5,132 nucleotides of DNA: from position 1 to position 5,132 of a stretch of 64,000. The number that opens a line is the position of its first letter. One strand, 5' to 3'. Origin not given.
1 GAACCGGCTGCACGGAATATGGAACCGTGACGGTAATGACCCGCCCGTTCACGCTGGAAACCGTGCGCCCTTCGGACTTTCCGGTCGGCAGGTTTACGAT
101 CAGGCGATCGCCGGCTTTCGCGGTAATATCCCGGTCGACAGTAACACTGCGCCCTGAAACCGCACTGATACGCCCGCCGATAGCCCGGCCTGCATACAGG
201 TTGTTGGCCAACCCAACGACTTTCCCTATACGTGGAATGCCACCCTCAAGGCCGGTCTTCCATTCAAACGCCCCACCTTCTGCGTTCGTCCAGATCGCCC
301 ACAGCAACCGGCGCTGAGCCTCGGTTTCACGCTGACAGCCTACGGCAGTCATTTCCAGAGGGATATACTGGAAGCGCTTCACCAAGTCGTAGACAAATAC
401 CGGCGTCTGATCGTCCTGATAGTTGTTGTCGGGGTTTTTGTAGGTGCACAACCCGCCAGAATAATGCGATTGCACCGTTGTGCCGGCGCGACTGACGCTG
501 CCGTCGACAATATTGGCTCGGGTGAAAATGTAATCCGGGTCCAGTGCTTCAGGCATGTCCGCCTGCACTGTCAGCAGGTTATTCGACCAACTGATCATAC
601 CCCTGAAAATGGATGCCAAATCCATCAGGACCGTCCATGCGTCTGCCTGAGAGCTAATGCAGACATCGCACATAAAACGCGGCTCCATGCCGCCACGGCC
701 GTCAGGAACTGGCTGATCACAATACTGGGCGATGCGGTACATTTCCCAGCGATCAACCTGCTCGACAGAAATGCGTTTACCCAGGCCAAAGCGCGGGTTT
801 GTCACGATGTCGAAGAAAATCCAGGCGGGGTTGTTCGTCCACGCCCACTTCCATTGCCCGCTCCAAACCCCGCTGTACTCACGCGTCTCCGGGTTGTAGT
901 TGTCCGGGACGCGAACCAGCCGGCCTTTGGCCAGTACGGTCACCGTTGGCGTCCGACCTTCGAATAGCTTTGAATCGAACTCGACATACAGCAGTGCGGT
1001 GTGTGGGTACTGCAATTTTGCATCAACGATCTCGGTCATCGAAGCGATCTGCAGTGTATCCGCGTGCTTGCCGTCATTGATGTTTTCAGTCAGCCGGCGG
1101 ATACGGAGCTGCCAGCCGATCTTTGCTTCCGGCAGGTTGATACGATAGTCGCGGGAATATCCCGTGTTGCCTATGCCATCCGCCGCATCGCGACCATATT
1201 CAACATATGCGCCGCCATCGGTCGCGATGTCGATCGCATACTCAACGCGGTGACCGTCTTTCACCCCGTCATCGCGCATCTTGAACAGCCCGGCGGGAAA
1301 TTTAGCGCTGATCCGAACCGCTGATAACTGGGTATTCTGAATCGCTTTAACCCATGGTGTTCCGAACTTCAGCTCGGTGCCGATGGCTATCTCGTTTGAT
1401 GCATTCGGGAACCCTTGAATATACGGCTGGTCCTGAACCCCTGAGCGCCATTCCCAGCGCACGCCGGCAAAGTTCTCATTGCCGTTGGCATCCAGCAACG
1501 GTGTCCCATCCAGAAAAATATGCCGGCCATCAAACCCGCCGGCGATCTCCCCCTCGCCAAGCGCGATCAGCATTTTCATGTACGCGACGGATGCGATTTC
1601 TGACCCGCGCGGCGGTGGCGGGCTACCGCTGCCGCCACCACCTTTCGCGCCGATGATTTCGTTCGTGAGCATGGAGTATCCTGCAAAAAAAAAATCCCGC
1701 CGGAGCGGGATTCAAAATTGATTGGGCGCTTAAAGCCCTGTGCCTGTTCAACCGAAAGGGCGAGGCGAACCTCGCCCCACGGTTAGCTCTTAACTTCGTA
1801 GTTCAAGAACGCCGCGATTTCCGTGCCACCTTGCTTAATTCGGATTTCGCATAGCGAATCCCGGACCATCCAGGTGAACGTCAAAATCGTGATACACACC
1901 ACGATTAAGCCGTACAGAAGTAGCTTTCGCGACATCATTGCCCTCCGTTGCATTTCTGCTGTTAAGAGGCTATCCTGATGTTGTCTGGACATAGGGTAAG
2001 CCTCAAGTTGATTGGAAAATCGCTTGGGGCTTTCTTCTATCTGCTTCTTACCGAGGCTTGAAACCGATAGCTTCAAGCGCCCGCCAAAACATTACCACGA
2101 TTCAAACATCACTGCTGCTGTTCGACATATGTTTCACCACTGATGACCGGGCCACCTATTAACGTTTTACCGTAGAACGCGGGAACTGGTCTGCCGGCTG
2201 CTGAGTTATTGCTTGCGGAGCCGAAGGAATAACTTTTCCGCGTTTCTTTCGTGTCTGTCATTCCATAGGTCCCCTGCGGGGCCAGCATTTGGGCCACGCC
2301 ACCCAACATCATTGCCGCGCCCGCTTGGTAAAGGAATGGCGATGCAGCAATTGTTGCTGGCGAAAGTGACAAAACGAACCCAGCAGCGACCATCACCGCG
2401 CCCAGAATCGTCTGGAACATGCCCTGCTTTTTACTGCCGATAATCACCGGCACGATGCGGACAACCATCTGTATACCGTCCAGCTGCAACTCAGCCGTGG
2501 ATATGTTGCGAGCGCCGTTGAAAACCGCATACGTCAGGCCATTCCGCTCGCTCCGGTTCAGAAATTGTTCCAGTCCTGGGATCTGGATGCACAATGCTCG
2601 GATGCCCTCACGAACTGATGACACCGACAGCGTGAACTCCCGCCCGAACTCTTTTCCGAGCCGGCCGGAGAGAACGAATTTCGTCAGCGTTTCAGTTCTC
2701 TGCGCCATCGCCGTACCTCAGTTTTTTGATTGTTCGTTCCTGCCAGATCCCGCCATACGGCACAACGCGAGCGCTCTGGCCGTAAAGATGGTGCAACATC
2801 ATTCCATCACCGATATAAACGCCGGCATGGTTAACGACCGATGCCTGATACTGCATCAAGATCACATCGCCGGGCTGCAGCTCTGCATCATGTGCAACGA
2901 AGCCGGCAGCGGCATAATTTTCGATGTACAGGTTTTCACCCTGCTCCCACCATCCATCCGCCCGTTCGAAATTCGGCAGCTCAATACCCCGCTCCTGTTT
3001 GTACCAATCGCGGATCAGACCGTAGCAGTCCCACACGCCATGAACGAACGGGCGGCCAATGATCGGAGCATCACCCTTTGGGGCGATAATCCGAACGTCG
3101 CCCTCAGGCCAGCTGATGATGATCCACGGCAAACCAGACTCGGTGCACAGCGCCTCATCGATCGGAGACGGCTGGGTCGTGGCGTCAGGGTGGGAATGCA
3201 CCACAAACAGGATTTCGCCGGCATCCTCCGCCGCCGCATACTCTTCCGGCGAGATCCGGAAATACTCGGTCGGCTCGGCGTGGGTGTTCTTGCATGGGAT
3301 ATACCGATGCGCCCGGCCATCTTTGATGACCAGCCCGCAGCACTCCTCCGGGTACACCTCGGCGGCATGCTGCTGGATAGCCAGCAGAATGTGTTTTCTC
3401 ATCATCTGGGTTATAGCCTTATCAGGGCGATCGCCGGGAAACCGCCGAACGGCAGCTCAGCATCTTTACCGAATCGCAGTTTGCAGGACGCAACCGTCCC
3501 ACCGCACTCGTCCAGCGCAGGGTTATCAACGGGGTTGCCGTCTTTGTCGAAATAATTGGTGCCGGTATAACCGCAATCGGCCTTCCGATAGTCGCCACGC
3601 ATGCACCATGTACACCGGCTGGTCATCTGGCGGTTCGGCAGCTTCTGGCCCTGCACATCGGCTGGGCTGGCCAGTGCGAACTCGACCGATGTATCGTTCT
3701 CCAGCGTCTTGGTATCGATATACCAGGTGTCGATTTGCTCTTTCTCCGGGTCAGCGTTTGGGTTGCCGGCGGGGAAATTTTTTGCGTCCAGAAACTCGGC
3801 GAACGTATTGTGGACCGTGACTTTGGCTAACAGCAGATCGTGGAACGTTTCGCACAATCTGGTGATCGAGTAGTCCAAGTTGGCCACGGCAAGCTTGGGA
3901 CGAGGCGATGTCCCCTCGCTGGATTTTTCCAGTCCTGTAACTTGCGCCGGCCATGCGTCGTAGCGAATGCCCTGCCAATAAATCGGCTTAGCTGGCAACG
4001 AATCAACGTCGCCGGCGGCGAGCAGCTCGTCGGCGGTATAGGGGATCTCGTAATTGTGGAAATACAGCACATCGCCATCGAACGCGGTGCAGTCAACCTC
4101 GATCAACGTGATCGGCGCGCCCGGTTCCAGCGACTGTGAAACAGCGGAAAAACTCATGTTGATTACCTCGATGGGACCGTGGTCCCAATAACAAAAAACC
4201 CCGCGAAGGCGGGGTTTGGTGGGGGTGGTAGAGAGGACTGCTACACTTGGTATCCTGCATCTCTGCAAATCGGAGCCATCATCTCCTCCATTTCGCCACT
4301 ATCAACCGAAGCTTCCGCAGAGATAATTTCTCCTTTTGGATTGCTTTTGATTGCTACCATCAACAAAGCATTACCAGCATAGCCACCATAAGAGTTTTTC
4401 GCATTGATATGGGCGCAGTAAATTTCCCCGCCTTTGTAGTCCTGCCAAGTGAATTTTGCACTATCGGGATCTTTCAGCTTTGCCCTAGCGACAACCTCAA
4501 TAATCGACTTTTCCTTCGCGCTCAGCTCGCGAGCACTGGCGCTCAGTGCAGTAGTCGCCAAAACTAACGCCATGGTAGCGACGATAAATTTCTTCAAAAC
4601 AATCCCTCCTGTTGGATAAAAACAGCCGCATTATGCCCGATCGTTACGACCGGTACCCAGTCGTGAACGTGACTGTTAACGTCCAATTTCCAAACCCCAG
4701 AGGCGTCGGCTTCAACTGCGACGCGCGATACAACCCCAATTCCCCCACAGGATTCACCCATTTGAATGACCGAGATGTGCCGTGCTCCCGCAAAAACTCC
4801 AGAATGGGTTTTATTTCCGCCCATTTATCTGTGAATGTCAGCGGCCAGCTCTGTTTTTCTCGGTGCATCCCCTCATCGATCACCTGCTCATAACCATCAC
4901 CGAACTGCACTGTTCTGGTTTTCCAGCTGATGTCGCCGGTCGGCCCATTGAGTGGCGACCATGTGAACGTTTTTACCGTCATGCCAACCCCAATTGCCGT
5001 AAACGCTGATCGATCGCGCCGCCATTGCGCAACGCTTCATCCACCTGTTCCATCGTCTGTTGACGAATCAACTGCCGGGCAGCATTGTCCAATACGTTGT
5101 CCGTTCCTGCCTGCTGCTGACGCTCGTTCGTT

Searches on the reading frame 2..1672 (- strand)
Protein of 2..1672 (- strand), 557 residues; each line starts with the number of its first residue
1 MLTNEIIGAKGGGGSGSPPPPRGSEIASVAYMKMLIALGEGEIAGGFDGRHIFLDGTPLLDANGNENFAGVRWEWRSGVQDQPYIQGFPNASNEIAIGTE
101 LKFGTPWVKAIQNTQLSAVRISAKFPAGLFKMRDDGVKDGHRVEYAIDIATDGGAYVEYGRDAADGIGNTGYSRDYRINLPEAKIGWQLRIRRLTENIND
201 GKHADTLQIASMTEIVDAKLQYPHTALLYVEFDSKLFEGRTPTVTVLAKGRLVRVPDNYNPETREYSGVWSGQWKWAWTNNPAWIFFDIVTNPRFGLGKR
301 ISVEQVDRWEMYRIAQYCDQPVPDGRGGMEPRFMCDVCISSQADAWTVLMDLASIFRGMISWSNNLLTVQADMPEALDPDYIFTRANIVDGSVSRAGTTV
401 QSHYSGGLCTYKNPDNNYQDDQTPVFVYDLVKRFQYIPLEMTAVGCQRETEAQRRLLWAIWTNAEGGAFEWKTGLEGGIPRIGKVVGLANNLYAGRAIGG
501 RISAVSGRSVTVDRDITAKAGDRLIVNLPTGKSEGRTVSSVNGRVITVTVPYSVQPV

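Call 17: search_protein_families(library=phrogs, proteins=[window:2-1672:-], max_evalue=0.00001)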
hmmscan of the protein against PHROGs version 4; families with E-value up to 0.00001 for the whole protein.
window:2-1672:- (557 aa): 13 families
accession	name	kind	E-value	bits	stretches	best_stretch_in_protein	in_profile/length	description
phrog_2589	-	tail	3.9e-233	777.9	1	1-557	1-553/3686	tail protein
phrog_31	-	tail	9.7e-223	743.8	1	6-556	259-803/1565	central tail fiber J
phrog_1727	-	tail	5.9e-151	505.4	1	5-539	2-537/1174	tail protein and host specificity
phrog_2148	-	tail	6.6e-67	227.5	1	263-553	2-292/901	tail fiber protein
phrog_7997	-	tail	1.1e-56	193.7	1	306-556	2-259/589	tail protein and host specificity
phrog_10652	-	unknown function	5.5e-55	187.8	1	255-533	1-283/328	-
phrog_14774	-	unknown function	7.8e-38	130.8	1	179-333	54-206/212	-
phrog_15723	-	unknown function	5.4e-25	89.3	1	291-463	7-181/223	-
phrog_30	-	tail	5.9e-16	60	1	22-289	14-280/544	minor tail protein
phrog_4346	-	unknown function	7.8e-16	58.7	1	11-150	3-142/600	-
phrog_10903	-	unknown function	8.7e-12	45.2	1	178-304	87-187/954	-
phrog_469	-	tail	9.7e-12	44.8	1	302-541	593-823/903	tail protein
phrog_5616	-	tail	1.8e-07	30.9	1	275-426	236-392/873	tail fiber protein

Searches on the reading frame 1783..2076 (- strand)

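Call 17: search_protein_families(library=phrogs, proteins=[window:1783-2076:-], max_evalue=0.00001)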
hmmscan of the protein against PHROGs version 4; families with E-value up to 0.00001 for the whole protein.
window:1783-2076:- (97 aa): 1 family
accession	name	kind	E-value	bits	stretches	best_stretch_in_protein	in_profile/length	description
phrog_251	-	moron, auxiliary metabolic gene and host takeover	1.7e-19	70.5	1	47-95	1-49/50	MokW-like host killing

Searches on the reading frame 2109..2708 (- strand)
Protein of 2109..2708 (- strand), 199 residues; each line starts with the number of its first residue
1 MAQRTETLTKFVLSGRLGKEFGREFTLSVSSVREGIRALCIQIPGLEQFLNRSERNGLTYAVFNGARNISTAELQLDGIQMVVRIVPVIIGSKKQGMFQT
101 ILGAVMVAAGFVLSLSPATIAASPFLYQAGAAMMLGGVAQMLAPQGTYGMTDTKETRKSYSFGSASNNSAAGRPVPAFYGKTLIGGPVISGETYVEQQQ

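Call 17: search_protein_families(library=phrogs, proteins=[window:2109-2708:-], max_evalue=0.00001)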
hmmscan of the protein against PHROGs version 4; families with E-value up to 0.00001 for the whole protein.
window:2109-2708:- (199 aa): 5 families
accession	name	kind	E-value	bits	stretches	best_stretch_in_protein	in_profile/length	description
phrog_32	-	tail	5.6e-64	216.5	1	6-199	2-201/203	tail assembly protein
phrog_4946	-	tail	4.9e-34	118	1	5-133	11-137/145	tail protein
phrog_4554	-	tail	1.1e-17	65.7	1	116-198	89-172/205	tail protein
phrog_28576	-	unknown function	1.7e-17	64.8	1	10-181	194-373/399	-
phrog_4244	-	tail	5.7e-13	50.2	1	9-151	15-165/168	tail protein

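Call 21: find_encoding_contigs(protein=window:2109-2708:-, flank=10000, max_places=10)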
Protein window:2109-2708:- (199 aa): 4 contigs read that carry it; 3 places shown.
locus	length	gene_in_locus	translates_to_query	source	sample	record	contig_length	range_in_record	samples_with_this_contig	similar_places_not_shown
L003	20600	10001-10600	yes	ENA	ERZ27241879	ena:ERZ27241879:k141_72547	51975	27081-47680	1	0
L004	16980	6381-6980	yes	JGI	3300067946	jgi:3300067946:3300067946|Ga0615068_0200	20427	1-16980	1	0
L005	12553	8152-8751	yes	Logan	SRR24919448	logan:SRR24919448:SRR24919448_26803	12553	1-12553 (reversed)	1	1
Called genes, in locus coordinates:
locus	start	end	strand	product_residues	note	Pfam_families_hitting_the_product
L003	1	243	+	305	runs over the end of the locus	PF25145:NfeD1b_N, PF01343:Peptidase_S49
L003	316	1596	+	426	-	PF05065:Phage_capsid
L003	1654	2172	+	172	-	-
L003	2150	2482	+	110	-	PF05135:Phage_connect_1 (weak)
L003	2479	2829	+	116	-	PF05521:Phage_HCP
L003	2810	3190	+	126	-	-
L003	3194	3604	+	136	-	-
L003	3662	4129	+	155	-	PF16463:Phage_TTP_13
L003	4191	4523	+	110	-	PF16462:Phage_TAC_14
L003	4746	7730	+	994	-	PF06791:TMP_2, PF24622:TMP_4, PF09718:Tape_meas_lam_C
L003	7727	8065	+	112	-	PF05939:Phage_min_tail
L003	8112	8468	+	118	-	-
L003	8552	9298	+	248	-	PF05100:Phage_tail_L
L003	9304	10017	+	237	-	PF14464:Prok-JAB, PF00877:NLPC_P60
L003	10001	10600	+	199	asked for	-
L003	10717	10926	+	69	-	PF01848:HOK_GEF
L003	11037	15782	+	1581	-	PF24801:FNIII-A_GpJ, PF09327:Phage_Tail_Tip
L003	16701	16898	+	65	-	-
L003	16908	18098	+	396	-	PF13884:Peptidase_S74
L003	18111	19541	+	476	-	PF25670:Phage_tail_C_2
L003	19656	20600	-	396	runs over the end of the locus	PF18090:SoPB_HTH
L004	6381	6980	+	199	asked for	-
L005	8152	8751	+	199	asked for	-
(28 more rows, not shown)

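Call 22: find_encoding_contigs(protein=L003:18111-19541:+, flank=10000, max_places=10)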
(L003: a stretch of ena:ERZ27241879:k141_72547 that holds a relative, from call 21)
Protein L003:18111-19541:+ (476 aa): 2 contigs read that carry it; 2 places shown.
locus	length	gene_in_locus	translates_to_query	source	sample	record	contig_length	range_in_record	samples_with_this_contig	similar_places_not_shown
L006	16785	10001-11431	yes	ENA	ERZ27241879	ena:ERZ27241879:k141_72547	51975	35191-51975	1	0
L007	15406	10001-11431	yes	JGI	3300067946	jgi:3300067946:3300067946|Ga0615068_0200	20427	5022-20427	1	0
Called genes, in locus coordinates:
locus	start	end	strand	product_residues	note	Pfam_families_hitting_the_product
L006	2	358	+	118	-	-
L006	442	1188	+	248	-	PF05100:Phage_tail_L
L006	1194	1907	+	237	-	PF14464:Prok-JAB, PF00877:NLPC_P60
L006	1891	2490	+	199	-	-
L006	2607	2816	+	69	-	PF01848:HOK_GEF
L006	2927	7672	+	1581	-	PF24801:FNIII-A_GpJ, PF09327:Phage_Tail_Tip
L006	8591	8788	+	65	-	-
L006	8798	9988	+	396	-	PF13884:Peptidase_S74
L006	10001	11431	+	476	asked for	PF25670:Phage_tail_C_2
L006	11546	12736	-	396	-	PF18090:SoPB_HTH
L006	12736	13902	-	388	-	PF01656:CbiA, PF13614:AAA_31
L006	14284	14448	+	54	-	-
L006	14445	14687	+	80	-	-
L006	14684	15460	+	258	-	PF02498:Bro-N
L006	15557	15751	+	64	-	-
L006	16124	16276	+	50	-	PF01848:HOK_GEF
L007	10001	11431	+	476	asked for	PF25670:Phage_tail_C_2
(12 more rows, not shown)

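Call 50: search_protein_families(library=ncbifam, proteins=[L006:11546-12736:-, L006:12736-13902:-], max_evalue=0.001)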
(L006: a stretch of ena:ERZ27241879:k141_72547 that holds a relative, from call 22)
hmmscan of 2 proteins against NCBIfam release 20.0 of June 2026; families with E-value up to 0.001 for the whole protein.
L006:11546-12736:- (396 aa): 2 families
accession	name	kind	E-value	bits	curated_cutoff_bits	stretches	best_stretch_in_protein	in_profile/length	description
NF010252.0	PRK13698.1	equivalog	2.4e-131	437.4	274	1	1-321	1-322/323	ParB/RepB/Spo0J family plasmid partition protein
TIGR00180.1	parB_part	domain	2.3e-37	128.5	58.45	1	72-237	8-177/186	ParB/RepB/Spo0J family partition protein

L006:12736-13902:- (388 aa): 10 families
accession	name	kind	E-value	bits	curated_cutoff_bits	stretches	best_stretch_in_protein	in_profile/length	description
NF010259.0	PRK13705.1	equivalog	3.9e-225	747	725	1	1-388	1-388/388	plasmid-partitioning protein SopA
TIGR03453.1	partition_RepA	equivalog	2.6e-52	178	348.45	1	19-385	13-385/387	plasmid partitioning protein RepA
NF010443.0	PRK13869.1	subfamily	5.1e-35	121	446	1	20-385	32-402/405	plasmid-partitioning protein RepA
NF041546.1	ParA_partition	equivalog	1.4e-17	64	180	2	108-152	1-44/203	ParA family partition ATPase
TIGR01007.1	eps_fam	subfamily_domain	5.9e-07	29.2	108.05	1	105-259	16-146/204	polysaccharide biosynthesis tyrosine autokinase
NF041283.1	PrgP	equivalog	6.7e-07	28.9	400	1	108-262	4-151/297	ParA superfamily DNA segregation protein PrgP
TIGR03815.1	CpaE_hom_Actino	equivalog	2e-06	27.2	154.45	0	100-147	105-151/340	septum site-determining protein Ssd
TIGR01969.1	minD_arch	subfamily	0.00026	20.2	201.75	0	108-269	2-143/251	cell division ATPase MinD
TIGR01968.1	minD_bact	equivalog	0.0003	20.2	212.9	0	225-265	102-143/261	septum site-determining protein MinD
TIGR00345.1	GET3_arsA_TRC40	subfamily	0.00044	19.9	135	0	115-147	5-36/299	TRC40/GET3/ArsA family transport-energizing ATPase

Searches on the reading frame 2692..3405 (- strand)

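Call 17: search_protein_families(library=phrogs, proteins=[window:2692-3405:-], max_evalue=0.00001)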
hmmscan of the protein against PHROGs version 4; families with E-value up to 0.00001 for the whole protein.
window:2692-3405:- (237 aa): 10 families
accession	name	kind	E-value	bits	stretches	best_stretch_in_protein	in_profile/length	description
phrog_30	-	tail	2e-130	437.8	1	1-233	288-521/544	minor tail protein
phrog_2635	-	tail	5e-50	169.8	1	2-138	1-133/135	tail protein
phrog_2552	-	unknown function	9.4e-49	165.8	1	116-233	4-122/142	-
phrog_28576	-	unknown function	4.5e-40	139.1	1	40-228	2-186/399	-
phrog_35166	-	unknown function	1.7e-18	67.8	1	12-116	10-114/322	-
phrog_7305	-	unknown function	2.7e-18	66.9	1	9-75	7-73/76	-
phrog_24556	-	unknown function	1.1e-17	65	1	124-201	1-77/86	-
phrog_329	-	tail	1.3e-09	37.9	1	124-218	560-642/949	minor tail protein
phrog_4199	-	tail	9.4e-09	36.1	1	9-57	242-290/311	minor tail protein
phrog_5556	-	tail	3.8e-07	31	1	14-94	32-113/148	tail protein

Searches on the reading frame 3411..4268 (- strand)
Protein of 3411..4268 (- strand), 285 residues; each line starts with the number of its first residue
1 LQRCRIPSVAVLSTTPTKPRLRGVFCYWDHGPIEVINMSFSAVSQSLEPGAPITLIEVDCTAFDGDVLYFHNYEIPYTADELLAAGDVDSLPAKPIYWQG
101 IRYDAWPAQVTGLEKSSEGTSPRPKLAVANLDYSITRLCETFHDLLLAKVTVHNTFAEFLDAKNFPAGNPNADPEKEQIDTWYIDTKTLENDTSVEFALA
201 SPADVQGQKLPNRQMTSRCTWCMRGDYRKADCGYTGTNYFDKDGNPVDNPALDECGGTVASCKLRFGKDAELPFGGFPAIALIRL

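Call 17: search_protein_families(library=phrogs, proteins=[window:3411-4268:-], max_evalue=0.00001)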
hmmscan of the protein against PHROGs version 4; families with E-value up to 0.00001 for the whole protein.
window:3411-4268:- (285 aa): 4 families
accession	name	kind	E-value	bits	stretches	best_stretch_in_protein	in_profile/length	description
phrog_18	-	tail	9.2e-118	396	1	35-284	144-382/573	minor tail protein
phrog_4199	-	tail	4e-48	165.4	1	93-284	46-231/311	minor tail protein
phrog_2959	-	tail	1.3e-11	45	1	94-142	47-95/102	minor tail protein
phrog_25674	-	unknown function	1.4e-08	35.5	1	164-228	2-62/69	-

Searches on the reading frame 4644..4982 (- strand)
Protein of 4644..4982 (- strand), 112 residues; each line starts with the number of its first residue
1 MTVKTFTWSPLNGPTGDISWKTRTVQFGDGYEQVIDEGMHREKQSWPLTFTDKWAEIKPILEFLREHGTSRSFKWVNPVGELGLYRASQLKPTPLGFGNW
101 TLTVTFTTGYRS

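Call 17: search_protein_families(library=phrogs, proteins=[window:4644-4982:-], max_evalue=0.00001)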
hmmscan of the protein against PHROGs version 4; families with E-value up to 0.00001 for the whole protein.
window:4644-4982:- (112 aa): 3 families
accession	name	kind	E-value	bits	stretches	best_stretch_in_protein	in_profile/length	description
phrog_14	-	tail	1.4e-30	107.7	1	1-108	4-112/366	minor tail protein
phrog_9922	-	tail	8.5e-09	36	1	17-105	97-188/199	minor tail protein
phrog_9574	-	tail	4.2e-07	29.7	1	24-83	13-73/773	tail protein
